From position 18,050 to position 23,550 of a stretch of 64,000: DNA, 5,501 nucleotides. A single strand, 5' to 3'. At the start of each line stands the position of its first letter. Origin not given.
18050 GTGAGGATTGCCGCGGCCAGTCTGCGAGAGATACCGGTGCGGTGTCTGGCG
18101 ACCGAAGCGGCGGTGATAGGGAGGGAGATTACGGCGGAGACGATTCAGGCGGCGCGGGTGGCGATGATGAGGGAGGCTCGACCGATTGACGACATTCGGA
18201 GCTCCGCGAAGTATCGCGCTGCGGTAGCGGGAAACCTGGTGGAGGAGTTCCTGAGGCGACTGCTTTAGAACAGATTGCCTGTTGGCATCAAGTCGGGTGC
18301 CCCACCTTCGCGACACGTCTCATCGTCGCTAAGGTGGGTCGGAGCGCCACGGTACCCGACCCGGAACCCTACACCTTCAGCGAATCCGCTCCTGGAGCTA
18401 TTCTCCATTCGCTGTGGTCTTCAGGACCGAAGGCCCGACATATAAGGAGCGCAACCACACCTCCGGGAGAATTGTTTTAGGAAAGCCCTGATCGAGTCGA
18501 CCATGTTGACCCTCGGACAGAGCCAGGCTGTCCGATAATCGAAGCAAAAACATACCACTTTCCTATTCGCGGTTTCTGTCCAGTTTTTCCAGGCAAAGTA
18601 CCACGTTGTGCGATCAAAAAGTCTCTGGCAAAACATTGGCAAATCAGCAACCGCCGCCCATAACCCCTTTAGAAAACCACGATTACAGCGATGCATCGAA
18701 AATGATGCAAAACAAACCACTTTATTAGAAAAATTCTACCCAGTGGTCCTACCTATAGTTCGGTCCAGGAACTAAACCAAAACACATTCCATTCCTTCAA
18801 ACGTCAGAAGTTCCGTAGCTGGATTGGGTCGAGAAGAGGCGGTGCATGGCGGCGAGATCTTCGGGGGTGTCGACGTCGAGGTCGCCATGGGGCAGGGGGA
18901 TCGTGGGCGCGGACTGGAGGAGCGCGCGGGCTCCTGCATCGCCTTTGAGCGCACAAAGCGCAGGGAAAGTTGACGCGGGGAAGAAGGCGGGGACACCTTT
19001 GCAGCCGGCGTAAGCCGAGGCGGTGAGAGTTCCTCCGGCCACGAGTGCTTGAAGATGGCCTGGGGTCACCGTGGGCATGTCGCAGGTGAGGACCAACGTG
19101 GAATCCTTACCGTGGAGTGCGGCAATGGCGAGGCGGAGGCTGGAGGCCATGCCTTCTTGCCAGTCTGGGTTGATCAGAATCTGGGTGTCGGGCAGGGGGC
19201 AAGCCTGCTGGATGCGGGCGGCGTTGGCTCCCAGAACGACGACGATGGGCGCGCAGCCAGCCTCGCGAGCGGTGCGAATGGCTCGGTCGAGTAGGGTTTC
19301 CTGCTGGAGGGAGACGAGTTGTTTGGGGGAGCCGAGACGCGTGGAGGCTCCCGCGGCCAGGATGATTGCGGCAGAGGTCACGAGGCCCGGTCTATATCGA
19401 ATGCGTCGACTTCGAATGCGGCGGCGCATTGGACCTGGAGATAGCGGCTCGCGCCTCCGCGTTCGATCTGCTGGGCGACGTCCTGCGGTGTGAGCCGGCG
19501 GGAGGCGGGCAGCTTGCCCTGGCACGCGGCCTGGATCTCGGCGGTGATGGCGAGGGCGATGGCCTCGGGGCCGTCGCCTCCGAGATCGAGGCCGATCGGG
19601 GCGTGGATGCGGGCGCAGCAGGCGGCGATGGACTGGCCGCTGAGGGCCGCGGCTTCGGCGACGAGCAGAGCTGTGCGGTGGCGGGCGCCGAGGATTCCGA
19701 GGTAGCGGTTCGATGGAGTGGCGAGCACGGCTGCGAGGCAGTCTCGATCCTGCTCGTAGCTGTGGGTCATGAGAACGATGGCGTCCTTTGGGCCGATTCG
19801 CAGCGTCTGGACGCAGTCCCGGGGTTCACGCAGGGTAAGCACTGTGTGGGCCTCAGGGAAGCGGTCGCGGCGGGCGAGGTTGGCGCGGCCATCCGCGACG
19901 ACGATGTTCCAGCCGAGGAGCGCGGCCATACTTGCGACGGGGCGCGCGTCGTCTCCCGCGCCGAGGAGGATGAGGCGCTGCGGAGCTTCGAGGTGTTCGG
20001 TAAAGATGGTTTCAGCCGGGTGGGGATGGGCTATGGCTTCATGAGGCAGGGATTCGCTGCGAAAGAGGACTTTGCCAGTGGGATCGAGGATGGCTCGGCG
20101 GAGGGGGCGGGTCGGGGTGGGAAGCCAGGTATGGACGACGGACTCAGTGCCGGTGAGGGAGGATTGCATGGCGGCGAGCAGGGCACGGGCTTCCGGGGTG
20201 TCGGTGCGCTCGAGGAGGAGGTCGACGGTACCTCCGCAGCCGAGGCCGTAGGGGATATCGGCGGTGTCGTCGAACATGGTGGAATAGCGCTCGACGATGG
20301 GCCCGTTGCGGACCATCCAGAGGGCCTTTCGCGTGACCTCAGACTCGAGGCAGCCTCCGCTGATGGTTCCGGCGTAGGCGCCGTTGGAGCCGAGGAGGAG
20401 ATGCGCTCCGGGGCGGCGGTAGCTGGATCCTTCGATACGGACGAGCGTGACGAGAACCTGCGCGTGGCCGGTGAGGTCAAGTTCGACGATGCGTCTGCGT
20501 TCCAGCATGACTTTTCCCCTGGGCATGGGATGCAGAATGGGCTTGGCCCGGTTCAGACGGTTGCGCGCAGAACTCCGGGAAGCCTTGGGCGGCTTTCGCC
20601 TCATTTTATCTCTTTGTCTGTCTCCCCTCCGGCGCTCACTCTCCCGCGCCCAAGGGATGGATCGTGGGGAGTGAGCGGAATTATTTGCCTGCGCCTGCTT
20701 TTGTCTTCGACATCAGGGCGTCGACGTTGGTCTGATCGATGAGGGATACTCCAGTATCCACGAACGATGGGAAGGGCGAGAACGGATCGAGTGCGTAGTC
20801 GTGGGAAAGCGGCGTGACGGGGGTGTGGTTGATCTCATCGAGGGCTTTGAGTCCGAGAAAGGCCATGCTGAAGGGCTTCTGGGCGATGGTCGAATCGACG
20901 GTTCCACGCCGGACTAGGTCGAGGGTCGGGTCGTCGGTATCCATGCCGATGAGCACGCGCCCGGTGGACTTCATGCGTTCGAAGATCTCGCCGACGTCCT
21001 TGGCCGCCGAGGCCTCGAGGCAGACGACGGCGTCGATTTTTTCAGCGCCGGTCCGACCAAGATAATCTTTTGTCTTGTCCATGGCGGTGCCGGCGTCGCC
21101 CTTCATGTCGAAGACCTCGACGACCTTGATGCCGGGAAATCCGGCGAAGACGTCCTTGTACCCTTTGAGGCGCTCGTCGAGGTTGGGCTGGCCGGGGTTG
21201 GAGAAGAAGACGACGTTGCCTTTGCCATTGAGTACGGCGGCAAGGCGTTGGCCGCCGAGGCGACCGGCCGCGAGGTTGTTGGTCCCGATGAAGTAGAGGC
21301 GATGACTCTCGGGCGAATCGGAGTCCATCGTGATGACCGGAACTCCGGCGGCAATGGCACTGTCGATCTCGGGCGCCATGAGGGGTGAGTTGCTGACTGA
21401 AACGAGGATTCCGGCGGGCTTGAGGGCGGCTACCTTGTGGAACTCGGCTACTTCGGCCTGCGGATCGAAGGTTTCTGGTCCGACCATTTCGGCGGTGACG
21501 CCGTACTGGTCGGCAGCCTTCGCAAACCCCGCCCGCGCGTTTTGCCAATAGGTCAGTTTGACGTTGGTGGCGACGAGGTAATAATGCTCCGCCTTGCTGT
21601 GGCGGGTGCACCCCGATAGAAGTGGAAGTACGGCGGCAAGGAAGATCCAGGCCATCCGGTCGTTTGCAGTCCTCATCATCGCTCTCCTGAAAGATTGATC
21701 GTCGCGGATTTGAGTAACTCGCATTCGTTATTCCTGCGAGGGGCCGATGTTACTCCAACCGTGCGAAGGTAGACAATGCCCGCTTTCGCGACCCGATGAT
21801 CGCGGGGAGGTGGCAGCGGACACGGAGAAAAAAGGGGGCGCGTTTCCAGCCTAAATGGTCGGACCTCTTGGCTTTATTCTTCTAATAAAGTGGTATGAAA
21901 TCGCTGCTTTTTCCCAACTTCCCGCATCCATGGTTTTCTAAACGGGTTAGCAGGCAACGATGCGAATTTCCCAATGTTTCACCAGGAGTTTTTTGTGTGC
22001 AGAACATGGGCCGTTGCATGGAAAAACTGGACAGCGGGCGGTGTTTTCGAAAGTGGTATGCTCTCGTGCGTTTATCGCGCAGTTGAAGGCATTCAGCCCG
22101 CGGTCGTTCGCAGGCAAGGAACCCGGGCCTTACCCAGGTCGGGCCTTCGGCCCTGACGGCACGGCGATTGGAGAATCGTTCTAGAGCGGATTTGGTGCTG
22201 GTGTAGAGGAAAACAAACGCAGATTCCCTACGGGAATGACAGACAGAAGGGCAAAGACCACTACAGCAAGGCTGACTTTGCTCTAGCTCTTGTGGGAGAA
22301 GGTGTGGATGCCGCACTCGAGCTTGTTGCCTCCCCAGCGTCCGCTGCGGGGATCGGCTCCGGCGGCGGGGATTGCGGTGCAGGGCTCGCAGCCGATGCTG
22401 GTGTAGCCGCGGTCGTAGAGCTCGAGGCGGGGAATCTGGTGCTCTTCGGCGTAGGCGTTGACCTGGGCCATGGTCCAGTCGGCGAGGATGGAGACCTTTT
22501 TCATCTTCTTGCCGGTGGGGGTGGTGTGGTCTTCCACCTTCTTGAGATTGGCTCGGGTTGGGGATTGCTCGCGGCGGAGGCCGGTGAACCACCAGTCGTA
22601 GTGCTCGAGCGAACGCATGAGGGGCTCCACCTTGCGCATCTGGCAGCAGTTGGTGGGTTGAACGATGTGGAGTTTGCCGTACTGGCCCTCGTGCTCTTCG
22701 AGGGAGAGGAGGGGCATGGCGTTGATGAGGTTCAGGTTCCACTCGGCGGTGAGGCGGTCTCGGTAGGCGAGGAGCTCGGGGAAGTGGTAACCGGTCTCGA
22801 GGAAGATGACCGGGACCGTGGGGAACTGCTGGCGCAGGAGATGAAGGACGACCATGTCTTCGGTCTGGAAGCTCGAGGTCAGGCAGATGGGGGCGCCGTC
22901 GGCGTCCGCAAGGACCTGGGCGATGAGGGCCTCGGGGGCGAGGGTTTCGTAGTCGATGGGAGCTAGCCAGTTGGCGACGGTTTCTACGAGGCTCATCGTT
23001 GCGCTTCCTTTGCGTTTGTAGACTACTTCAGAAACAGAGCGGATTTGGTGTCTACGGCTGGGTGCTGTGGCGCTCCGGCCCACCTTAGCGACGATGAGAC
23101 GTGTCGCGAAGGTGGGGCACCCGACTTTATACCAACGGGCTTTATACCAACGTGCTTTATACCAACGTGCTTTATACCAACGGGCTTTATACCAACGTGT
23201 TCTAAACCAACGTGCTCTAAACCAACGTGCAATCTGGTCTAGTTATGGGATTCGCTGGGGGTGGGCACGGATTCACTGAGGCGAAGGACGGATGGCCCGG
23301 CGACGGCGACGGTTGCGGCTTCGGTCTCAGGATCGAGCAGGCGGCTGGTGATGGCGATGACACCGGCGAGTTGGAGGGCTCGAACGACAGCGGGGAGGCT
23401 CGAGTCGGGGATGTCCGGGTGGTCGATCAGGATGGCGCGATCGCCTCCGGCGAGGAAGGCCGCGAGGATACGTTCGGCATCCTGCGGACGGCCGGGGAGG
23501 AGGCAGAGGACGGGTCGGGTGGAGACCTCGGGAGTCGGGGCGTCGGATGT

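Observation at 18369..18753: A ~350-385-nt conserved non-coding element present twice in inverted orientation (partner at 21857-22206): candidate structured RNA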

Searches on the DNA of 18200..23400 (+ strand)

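Call 6: search_rna_families(source=window, start=18200, end=23400, threshold=evalue, max_evalue=10)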
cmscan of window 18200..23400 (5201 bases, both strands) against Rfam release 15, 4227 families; matches with E-value up to 10: 5.
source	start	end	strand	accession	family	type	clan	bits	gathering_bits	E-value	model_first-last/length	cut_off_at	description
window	18667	18702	-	RF01334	CRISPR-DR21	Gene; CRISPR;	-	20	48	8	1-37/37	no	CRISPR RNA direct repeat element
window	22799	22861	+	RF01134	sR30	Gene; snRNA; snoRNA; CD-box;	-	16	38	1.3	1-57/57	no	Small nucleolar RNA sR30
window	23026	23081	-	RF01151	snoU82P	Gene; snRNA; snoRNA; CD-box;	-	15.9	42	1.2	1-55/55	no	Small nucleolar RNA U82P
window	22122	22154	+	RF01687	Acido-Lenti-1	Gene; sRNA;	-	15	37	6.9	1-46/46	no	Acido-Lenti-1 RNA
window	19963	20083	+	RF01514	Afu_513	Gene; snRNA; snoRNA; CD-box;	-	14.7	48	8.5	1-103/103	no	A. fumigatus snoRNA Afu_513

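Call 50: search_rna_families(source=window, start=21840, end=22300, threshold=evalue, max_evalue=10)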
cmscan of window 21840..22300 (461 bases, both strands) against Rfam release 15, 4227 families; matches with E-value up to 10: 1.
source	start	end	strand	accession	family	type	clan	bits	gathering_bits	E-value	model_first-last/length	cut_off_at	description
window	22122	22154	+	RF01687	Acido-Lenti-1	Gene; sRNA;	-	15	37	0.61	1-46/46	no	Acido-Lenti-1 RNA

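Call 51: search_rna_families(source=window, start=18260, end=18780, threshold=evalue, max_evalue=10)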
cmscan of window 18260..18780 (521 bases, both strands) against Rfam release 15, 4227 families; matches with E-value up to 10: 4.
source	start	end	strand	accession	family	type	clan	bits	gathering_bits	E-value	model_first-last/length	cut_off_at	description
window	18667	18702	-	RF01334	CRISPR-DR21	Gene; CRISPR;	-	20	48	0.8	1-37/37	no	CRISPR RNA direct repeat element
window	18299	18340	+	RF03687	mir-2011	Gene; miRNA;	-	17.9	80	1.1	21-63/83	no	mir-2011 microRNA precursor family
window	18424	18445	-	RF01687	Acido-Lenti-1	Gene; sRNA;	-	12.6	37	3.2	24-45/46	no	Acido-Lenti-1 RNA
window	18285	18327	-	RF01276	sR53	Gene; snRNA; snoRNA; CD-box;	-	11.1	49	5.1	1-60/60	no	Small nucleolar RNA sR53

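Call 53: search_rna_families(source=window, start=22100, end=22215, threshold=evalue, max_evalue=10, show_alignments=2)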
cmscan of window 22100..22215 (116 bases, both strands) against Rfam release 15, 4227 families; matches with E-value up to 10: 2.
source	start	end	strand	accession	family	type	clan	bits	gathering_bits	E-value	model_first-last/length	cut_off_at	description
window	22112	22177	-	RF01972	H19_1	Gene; lncRNA;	-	15.5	50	5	1-71/71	no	H19 conserved region 1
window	22122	22154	+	RF01687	Acido-Lenti-1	Gene; sRNA;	-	15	37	0.15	1-46/46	no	Acido-Lenti-1 RNA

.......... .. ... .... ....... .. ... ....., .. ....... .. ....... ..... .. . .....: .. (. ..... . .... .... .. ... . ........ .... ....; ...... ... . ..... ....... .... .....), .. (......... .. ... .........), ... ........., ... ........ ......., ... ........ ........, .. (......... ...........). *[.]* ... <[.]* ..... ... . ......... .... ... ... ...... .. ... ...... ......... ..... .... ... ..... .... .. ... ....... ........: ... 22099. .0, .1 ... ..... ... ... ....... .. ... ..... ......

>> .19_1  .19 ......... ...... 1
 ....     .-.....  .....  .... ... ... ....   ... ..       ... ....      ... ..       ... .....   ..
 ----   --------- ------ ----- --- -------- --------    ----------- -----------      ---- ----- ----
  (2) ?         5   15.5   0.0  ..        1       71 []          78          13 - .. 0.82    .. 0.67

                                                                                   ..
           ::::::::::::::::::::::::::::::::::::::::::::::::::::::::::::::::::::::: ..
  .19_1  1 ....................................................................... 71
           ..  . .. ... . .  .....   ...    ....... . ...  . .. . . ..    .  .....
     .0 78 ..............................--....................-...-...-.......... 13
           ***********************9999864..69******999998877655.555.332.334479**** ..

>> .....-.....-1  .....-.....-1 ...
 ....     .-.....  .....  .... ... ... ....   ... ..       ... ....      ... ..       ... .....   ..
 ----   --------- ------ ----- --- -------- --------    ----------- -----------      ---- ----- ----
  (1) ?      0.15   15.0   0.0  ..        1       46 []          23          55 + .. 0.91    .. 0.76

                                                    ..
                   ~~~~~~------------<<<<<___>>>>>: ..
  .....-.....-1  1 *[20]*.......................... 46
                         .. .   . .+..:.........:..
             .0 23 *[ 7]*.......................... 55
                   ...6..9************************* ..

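Call 60: search_dna_similar(query=window:21857-22285:+, collection=plasmids, mode=distant, max_evalue=0.001, max_rows=10)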
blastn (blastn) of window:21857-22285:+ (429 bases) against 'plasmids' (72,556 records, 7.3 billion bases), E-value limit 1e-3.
Records with a match: 1; places in all: 1; records where one place covers at least 80% of the query: 0.
Best place of each record, by identity: 80-90% 1.
By first word of the organism name: Granulicella 1.
By predicted mobility (MOB-suite, as given by PLSDB): non-mobilizable 1.
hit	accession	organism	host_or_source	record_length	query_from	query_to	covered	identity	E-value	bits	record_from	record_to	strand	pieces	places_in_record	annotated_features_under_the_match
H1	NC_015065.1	Granulicella tundricola MP5ACTX9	-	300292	343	385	10%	88.4%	7e-4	53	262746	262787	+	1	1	none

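Call 61: search_dna_similar(query=window:21857-22285:+, collection=phages, mode=distant, max_evalue=0.001, max_rows=10)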
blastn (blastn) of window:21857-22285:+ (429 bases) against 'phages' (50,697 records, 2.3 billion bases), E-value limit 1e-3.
No match.

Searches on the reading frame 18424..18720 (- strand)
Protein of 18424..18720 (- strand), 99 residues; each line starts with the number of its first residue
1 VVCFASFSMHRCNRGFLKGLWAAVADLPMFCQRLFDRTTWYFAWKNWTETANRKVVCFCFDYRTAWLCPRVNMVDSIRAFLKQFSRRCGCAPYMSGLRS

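Call 28: find_homologous_proteins(query=window:18424-18720:-, max_evalue=10)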
Query seq(99 aa): no candidate shares three 5-residue words with the query. No homologue found.

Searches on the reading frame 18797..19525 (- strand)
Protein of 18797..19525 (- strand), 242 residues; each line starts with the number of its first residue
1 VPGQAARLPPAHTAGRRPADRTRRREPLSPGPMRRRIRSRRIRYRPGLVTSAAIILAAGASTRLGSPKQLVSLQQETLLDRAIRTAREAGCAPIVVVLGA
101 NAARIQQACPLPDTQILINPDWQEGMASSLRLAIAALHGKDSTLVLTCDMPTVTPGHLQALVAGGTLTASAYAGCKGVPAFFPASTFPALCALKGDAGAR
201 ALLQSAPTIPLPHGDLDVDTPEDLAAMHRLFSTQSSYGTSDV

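Call 11: search_protein_families(library=pfam, proteins=[window:18797-19525:-])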
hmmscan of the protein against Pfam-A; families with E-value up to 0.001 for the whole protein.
window:18797-19525:- (242 aa): 2 families
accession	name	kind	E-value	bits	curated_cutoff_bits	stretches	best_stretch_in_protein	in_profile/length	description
PF12804.13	NTP_transf_3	-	6.2e-36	124.4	27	1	53-205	1-156/160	MobA-like NTP transferase domain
PF01128.25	IspD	-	1.6e-05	25.2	27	1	52-159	2-111/221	2-C-methyl-D-erythritol 4-phosphate cytidylyltransferase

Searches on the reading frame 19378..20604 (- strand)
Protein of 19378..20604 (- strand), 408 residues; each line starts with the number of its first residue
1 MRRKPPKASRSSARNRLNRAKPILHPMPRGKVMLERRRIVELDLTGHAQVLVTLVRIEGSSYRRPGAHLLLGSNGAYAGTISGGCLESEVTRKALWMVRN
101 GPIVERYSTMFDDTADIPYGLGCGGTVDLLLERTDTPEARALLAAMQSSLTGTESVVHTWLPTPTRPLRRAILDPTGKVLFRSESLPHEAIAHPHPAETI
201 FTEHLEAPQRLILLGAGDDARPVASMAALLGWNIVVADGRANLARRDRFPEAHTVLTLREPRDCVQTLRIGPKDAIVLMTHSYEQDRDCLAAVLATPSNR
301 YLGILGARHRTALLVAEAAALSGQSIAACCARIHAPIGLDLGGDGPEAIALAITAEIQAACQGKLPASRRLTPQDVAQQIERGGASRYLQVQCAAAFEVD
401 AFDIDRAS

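Call 11: search_protein_families(library=pfam, proteins=[window:19378-20604:-])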
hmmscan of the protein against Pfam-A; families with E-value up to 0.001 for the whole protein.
window:19378-20604:- (408 aa): 2 families
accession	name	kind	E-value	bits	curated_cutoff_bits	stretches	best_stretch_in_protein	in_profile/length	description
PF13478.12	XdhC_C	-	4.6e-34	118.1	29.7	1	211-357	1-125/125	XdhC Rossmann domain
PF02625.21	XdhC_CoxI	-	2.9e-20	72.4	24.3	1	46-107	5-67/68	XdhC and CoxI family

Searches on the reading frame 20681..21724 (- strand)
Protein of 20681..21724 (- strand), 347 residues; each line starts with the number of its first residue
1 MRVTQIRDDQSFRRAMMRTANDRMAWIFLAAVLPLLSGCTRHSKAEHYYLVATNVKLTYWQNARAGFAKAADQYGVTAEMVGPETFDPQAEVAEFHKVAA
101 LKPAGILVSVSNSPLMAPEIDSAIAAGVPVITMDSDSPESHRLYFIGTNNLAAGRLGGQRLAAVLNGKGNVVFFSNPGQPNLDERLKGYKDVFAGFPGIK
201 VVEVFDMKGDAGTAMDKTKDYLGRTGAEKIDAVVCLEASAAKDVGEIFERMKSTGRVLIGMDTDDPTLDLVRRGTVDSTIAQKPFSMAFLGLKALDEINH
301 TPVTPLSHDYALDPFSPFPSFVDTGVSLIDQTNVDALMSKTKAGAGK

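Call 11: search_protein_families(library=pfam, proteins=[window:20681-21724:-])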
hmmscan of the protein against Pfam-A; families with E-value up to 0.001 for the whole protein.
window:20681-21724:- (347 aa): 2 families
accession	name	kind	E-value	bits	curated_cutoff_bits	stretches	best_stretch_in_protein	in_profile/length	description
PF13407.12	Peripla_BP_4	-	6.4e-55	186.9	35.1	1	51-297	4-252/258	Periplasmic binding protein domain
PF00532.27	Peripla_BP_1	-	0.00013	22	22.2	1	56-241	12-194/281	Periplasmic binding proteins and sugar binding domain of LacI family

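Call 15: find_related_loci(query=window:20684-21679:-, collection=genome_contigs, flank=6000)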
Query seq(332 aa) (332 aa) in genome_contigs; peptide patterns used: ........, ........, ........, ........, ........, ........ (x = any residue, [..] = any of these).
338 stretches matched a pattern; 175 encode a relative of the query (tblastn E <= 1e-3); the best 80 are kept; 80 distinct loci.
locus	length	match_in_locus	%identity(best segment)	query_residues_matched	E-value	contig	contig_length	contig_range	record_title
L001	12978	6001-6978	68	8-331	1e-154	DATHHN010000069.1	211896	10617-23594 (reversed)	MAG TPA_asm: Edaphobacter sp. isolate SMAG_U12501 k141_303208, whole genome shotgun sequence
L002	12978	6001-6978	69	2-328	1e-154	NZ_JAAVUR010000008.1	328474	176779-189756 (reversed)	Granulicella sp. dw_53 8, whole genome shotgun sequence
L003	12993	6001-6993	67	2-329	4e-154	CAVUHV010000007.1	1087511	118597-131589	MAG: uncultured Acidobacteriaceae bacterium isolate MFD02248.bin.1.96 genome assembly, contig: contig_9138, whole genome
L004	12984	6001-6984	67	8-332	1e-152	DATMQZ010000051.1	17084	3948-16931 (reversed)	MAG TPA_asm: Edaphobacter sp. isolate SMAG_U12942 k141_1758498, whole genome shotgun sequence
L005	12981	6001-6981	66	1-328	2e-151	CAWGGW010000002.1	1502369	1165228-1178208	MAG: uncultured Acidobacteriaceae bacterium isolate MFD01716.bin.2.33 genome assembly, contig: contig_2695, whole genome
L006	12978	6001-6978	69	2-327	7e-151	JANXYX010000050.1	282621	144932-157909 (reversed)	MAG: Granulicella sp. isolate GL140_4_metabat_128 GL140_4_k141_2282107, whole genome shotgun sequence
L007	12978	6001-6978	66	2-327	3e-150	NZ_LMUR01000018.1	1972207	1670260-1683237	Granulicella sp. L60 NODE_40_length_1972137_cov_10.297712, whole genome shotgun sequence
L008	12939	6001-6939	69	16-328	3e-150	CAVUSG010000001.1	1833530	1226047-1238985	MAG: uncultured Acidobacteriaceae bacterium isolate MFD00964.bin.2.40 genome assembly, contig: contig_13040, whole genom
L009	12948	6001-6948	69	16-328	9e-150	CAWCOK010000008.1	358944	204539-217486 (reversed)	MAG: uncultured Acidobacteriaceae bacterium isolate MFD09368.bin.2.162 genome assembly, contig: contig_24049, whole geno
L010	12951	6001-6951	68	12-328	5e-149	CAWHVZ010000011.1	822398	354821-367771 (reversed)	MAG: uncultured Acidobacteriaceae bacterium isolate MFD04463.bin.2.174 genome assembly, contig: contig_67203, whole geno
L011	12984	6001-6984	63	1-328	9e-149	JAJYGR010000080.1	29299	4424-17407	MAG: Acidobacteria bacterium isolate DBS1-3.bin155 NODE_2587_length_29299_cov_2.80807, whole genome shotgun sequence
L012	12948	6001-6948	66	13-328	3e-148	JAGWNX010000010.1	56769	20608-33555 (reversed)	MAG: Acidobacteriota bacterium isolate REEB242 contig-150_791, whole genome shotgun sequence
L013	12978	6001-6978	67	2-327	6e-148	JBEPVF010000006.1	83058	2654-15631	MAG: Candidatus Peribacteria bacterium isolate 22E.rosella_refined.299 NODE_245_length_83058_cov_15.079226, whole genome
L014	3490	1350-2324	71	8-332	2e-153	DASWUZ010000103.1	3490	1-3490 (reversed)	MAG TPA_asm: Acidisarcina sp. isolate SMAG_U3616 k141_201555, whole genome shotgun sequence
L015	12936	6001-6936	69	13-324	6e-148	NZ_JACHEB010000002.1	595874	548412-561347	Tunturiibacter gelidiferens strain X5P2 Ga0401175_02, whole genome shotgun sequence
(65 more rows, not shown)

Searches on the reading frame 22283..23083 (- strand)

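Call 11: search_protein_families(library=pfam, proteins=[window:22283-23083:-])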
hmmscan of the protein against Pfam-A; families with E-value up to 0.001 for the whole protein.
window:22283-23083:- (266 aa): 1 family
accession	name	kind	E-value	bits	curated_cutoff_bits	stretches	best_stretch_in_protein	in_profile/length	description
PF01507.26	PAPS_reduct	-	5e-42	144.3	22.5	1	66-237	2-174/175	Phosphoadenosine phosphosulfate reductase domain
